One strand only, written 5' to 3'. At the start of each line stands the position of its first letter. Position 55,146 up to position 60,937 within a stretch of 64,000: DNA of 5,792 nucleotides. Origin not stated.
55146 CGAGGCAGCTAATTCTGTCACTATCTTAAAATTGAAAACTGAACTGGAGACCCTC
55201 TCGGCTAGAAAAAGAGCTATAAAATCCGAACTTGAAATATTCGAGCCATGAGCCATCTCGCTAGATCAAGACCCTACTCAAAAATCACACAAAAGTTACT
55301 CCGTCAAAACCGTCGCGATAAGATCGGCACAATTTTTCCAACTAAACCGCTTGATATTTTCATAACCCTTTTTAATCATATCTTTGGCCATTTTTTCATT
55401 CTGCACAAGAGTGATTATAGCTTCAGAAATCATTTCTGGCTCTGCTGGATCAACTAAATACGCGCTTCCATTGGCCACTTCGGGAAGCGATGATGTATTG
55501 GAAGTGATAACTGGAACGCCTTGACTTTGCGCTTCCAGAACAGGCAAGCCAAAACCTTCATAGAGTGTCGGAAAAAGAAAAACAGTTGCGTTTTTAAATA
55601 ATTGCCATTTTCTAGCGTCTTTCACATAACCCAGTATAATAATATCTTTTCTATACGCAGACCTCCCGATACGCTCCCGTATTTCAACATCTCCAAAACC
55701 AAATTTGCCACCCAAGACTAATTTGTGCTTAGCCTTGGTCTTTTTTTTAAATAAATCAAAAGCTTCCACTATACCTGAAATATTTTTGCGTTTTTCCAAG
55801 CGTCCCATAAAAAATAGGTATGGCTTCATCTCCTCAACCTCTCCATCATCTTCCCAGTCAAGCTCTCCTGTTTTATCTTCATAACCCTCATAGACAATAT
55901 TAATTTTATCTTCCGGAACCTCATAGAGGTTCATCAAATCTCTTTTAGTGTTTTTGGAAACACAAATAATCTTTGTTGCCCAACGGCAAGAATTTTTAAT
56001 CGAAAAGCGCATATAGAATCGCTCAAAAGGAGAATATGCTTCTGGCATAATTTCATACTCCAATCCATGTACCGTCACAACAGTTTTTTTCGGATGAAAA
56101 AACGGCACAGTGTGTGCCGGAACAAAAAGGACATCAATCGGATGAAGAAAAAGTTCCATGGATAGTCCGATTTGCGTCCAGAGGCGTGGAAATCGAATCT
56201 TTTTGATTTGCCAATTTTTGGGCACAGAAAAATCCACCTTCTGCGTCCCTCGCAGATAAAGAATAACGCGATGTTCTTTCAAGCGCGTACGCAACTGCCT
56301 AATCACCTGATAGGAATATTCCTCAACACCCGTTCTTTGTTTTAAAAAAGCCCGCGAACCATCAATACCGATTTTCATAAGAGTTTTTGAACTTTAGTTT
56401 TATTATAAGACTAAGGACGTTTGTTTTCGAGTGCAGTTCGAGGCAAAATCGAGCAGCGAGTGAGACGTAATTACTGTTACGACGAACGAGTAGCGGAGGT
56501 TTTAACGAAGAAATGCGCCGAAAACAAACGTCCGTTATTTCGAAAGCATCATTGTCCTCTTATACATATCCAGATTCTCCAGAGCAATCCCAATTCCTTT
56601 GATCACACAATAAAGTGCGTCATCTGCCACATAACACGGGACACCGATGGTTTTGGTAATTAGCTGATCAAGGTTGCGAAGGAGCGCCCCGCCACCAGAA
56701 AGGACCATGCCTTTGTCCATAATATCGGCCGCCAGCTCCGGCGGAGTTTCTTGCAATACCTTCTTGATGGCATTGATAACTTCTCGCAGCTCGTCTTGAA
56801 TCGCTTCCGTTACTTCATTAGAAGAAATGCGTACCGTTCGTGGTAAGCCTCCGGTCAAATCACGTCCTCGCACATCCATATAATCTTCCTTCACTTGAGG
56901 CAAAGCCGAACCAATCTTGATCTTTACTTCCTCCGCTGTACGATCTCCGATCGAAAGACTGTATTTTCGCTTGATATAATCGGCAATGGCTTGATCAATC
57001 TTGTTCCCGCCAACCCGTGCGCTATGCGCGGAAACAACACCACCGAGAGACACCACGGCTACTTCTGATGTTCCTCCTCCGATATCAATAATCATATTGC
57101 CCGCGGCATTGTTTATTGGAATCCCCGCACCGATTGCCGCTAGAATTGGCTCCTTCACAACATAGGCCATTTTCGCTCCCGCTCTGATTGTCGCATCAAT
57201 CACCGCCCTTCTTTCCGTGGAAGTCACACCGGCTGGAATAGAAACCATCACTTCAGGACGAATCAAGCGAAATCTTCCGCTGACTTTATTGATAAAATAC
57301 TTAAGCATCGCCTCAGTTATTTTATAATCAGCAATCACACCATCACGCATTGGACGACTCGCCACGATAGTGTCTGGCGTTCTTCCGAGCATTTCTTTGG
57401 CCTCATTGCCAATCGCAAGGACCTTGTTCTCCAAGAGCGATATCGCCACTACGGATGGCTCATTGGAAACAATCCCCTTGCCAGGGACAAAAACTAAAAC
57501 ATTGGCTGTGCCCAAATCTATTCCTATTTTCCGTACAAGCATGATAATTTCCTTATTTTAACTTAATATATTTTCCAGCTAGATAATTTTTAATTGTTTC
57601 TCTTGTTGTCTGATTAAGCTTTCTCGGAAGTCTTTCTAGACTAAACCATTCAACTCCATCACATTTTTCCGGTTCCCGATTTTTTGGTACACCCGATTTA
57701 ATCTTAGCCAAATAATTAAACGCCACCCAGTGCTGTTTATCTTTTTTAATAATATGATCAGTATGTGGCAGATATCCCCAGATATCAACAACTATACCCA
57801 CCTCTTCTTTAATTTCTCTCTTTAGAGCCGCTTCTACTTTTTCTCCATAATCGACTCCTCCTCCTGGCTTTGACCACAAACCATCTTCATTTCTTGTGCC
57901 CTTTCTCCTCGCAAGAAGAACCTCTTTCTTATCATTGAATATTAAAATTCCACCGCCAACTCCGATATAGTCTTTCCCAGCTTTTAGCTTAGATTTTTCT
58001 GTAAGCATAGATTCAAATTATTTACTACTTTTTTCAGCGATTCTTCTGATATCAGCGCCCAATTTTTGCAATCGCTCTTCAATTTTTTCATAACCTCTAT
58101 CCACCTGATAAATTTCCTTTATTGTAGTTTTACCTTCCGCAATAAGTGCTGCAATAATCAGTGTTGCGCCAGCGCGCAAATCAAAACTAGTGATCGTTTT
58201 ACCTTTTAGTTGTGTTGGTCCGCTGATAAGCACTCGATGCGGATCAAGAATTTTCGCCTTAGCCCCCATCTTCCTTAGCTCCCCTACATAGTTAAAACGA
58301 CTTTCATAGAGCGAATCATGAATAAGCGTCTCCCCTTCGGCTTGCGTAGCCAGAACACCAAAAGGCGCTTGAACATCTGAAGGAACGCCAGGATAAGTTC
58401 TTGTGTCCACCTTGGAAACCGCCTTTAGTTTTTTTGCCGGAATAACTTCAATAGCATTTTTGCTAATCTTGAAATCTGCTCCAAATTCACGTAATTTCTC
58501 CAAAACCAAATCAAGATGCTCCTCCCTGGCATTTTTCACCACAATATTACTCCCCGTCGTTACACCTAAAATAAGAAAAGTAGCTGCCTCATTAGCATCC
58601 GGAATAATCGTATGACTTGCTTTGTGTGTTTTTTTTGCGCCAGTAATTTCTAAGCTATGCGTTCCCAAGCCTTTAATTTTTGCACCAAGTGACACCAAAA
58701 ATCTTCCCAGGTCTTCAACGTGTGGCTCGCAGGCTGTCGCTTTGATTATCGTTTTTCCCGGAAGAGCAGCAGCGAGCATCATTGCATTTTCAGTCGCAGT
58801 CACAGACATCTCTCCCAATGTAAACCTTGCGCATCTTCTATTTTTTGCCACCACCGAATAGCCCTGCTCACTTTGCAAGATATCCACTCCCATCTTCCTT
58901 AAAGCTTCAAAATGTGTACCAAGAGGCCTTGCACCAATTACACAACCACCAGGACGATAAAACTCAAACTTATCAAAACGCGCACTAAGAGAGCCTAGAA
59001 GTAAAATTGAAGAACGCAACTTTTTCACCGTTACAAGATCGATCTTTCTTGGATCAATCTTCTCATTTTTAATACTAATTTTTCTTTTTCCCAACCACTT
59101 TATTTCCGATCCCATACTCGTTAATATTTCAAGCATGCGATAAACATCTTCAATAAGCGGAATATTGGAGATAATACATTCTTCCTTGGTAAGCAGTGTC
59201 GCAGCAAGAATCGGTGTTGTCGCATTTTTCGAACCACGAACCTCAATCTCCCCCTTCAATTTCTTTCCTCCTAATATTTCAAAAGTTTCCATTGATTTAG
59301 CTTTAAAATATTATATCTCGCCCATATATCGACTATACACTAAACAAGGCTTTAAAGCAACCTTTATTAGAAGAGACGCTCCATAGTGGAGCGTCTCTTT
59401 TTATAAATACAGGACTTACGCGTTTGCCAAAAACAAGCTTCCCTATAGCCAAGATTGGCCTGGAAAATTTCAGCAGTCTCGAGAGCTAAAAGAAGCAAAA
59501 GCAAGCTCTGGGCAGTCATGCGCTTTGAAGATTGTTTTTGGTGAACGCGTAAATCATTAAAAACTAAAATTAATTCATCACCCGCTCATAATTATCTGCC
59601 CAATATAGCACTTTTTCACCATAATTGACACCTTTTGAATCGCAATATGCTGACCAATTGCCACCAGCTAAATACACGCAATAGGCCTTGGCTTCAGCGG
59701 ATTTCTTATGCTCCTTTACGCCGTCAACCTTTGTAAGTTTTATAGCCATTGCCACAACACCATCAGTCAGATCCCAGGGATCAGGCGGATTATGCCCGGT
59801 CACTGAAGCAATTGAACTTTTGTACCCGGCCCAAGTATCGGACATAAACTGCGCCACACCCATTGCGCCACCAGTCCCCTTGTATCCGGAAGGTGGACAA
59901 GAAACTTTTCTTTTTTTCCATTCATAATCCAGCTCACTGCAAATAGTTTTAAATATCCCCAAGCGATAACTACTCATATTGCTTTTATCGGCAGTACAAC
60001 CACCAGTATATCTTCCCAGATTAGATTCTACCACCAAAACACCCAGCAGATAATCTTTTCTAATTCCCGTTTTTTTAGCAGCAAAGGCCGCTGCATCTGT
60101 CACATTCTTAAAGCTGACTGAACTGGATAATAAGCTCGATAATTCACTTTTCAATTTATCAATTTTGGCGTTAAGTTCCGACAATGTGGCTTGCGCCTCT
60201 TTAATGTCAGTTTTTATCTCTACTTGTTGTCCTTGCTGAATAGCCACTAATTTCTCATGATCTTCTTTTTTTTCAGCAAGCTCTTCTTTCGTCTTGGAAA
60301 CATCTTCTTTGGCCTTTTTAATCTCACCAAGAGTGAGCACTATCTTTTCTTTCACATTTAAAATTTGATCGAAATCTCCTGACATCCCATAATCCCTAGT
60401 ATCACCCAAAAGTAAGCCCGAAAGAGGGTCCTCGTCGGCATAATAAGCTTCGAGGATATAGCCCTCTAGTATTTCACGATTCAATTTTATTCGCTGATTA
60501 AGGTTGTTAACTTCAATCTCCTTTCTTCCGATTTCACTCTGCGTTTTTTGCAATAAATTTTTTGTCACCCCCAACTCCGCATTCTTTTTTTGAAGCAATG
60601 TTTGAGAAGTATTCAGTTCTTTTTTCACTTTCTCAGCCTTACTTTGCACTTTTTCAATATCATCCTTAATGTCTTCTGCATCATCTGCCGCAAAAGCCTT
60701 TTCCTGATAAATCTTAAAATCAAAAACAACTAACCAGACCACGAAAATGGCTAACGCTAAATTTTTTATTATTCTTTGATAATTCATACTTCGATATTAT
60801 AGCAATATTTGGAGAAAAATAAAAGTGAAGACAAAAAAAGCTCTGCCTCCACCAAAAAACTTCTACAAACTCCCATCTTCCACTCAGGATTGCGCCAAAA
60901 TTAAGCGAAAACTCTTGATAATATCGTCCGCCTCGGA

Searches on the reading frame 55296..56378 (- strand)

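Call 76: search_protein_families(library=pfam, proteins=[window:55296-56378:-], max_evalue=0.001)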
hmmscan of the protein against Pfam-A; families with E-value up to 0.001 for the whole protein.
window:55296-56378:- (360 aa): 6 families
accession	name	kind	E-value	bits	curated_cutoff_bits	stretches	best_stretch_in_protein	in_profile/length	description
PF00534.26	Glycos_transf_1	-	1.2e-34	119.8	26.4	1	179-340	9-171/172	Glycosyl transferases group 1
PF13692.12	Glyco_trans_1_4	-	2e-25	90.1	27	1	186-327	2-142/142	Glycosyl transferases group 1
PF13439.12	Glyco_transf_4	-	1.5e-14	54.8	28.5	1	17-166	3-166/170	Glycosyltransferase Family 4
PF20706.3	GT4-conflict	-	1.7e-10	40.9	26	1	183-302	195-320/385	Family 4 Glycosyltransferase in conflict systems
PF13524.12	Glyco_trans_1_2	-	4.4e-05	23.9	25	1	241-351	23-139/144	Glycosyl transferase-like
PF13579.12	Glyco_trans_4_4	-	0.00053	20.8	29.7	0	98-162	96-155/158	Glycosyl transferase 4-like domain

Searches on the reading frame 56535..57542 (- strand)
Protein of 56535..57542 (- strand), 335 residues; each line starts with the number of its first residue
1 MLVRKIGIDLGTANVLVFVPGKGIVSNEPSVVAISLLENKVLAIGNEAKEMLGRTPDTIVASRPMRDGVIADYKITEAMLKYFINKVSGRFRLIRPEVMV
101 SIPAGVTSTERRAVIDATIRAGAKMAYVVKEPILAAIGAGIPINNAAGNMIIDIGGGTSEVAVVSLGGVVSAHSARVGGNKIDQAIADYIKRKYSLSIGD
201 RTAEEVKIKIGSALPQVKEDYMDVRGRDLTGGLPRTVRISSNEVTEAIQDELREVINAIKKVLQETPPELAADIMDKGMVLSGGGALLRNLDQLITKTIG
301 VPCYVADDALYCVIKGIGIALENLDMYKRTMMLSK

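Call 76: search_protein_families(library=pfam, proteins=[window:56535-57542:-], max_evalue=0.001)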
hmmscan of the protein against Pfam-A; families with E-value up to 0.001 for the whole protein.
window:56535-57542:- (335 aa): 7 families
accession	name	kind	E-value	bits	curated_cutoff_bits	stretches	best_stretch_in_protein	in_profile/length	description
PF06723.19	MreB_Mbl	-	2.1e-135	451.3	27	1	5-328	3-326/327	MreB/Mbl protein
PF14450.12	FtsA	-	1.2e-11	45.5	31.8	1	151-306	2-110/127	Cell division protein FtsA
PF00012.26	HSP70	-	1.5e-11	43.7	20.6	1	97-294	135-345/599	Hsp70 protein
PF00022.25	Actin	-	4.2e-09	35.9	27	1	42-194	46-198/410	Actin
PF11104.14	PilM_2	-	2.7e-05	23.7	27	0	279-310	278-309/340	Type IV pilus assembly protein PilM;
PF25216.1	Volactin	-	0.00046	20.2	35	1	34-297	51-289/321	Volactin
PF06277.17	EutA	-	0.00079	18.9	27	1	131-185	124-181/475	Ethanolamine utilisation protein EutA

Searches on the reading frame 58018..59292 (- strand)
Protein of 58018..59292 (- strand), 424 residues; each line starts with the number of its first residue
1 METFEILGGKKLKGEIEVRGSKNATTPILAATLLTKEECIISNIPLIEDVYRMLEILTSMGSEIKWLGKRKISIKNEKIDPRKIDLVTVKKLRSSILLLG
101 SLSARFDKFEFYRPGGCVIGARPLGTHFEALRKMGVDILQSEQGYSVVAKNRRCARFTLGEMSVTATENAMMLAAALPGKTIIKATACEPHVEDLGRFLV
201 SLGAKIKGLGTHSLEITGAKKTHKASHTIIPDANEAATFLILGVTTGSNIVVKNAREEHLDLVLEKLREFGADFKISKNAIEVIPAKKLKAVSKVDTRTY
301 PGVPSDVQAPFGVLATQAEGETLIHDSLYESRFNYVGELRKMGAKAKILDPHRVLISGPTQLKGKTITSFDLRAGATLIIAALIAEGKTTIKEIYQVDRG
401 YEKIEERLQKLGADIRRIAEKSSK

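Call 76: search_protein_families(library=pfam, proteins=[window:58018-59292:-], max_evalue=0.001)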
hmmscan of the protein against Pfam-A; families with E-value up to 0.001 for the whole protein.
window:58018-59292:- (424 aa): 1 family
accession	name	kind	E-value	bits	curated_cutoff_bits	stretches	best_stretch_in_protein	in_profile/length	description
PF00275.25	EPSP_synthase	-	1.6e-78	264.7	22.8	1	8-408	3-417/417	EPSP synthase (3-phosphoshikimate 1-carboxyvinyltransferase)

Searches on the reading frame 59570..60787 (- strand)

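Call 76: search_protein_families(library=pfam, proteins=[window:59570-60787:-], max_evalue=0.001)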
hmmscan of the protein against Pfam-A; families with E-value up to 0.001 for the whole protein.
window:59570-60787:- (405 aa): 1 family
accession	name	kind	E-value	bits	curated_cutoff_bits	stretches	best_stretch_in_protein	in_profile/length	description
PF13406.11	SLT_2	-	0.0002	21.1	24.3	0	193-264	34-108/292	Transglycosylase SLT domain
